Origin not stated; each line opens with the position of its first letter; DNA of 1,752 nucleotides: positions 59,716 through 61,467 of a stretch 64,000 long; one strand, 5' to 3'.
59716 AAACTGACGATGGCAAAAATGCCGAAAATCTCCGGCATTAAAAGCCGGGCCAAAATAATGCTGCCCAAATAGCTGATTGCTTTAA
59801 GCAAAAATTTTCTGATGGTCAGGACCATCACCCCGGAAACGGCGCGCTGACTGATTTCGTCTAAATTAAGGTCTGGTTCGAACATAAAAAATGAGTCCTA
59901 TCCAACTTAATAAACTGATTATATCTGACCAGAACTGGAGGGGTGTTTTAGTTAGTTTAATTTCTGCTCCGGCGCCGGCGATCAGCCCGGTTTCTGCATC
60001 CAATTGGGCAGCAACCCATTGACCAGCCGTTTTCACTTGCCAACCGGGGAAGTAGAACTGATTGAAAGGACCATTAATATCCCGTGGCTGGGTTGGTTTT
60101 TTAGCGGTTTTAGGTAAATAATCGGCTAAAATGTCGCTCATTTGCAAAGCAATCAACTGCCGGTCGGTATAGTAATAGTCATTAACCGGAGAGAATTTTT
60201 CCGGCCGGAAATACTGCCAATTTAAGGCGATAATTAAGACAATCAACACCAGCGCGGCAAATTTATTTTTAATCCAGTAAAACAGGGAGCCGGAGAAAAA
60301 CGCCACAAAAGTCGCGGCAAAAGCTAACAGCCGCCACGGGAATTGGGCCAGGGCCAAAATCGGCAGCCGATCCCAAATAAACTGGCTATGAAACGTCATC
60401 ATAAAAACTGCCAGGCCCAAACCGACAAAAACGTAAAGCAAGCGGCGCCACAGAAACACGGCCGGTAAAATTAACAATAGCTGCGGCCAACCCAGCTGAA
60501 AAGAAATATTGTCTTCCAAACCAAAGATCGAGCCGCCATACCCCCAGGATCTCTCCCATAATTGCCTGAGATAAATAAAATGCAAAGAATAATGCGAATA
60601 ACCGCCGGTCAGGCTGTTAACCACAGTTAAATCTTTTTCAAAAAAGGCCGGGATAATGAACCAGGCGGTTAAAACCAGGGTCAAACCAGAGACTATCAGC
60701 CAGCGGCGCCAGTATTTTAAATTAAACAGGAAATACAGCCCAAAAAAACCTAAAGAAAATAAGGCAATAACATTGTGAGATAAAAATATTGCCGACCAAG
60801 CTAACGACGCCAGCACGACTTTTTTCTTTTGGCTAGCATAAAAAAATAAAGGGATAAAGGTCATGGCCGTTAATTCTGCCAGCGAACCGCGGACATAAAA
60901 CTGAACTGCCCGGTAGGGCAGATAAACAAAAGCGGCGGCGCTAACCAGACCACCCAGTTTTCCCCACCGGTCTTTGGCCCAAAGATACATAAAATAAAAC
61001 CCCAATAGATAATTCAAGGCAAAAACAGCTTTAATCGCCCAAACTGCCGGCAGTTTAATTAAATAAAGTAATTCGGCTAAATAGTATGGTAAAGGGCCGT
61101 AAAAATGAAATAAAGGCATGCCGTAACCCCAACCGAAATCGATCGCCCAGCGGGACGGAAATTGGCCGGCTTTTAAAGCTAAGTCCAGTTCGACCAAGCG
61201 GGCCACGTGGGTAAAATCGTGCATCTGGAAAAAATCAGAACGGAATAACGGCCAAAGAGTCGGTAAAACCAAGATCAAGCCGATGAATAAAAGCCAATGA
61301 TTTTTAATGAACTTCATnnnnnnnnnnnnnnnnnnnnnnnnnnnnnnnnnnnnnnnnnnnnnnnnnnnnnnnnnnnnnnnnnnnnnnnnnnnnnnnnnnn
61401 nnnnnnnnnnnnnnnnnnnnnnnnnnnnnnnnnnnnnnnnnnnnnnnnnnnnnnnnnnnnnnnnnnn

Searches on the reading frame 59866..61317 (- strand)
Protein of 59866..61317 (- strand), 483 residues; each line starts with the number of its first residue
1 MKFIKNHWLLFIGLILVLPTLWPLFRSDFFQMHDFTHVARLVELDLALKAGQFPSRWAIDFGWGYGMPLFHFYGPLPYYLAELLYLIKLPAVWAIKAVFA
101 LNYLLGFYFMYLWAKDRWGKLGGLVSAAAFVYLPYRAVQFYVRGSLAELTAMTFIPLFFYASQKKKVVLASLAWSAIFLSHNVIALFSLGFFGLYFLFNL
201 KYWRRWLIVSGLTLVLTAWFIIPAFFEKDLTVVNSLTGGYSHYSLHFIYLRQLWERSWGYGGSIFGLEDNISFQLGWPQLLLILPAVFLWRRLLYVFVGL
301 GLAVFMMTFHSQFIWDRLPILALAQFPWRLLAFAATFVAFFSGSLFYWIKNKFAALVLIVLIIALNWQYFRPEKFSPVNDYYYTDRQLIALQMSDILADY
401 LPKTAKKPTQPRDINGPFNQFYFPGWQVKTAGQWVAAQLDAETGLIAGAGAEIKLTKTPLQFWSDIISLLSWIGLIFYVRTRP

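Call 21: search_protein_families(library=pfam, proteins=[window:59866-61317:-], max_evalue=0.001)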
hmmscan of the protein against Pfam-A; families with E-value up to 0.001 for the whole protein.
window:59866-61317:- (483 aa): 1 family
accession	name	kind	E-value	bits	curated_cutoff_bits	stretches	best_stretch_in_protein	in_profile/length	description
PF10131.15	PTPS_related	-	0.00066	18.7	26.4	1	70-369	1-306/621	6-pyruvoyl-tetrahydropterin synthase related domain; membrane protein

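Call 67: search_protein_families(library=ncbifam, proteins=[window:59866-61317:-], max_evalue=0.001)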
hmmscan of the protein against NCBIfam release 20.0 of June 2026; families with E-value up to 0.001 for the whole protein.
window:59866-61317:- (483 aa): 0 families
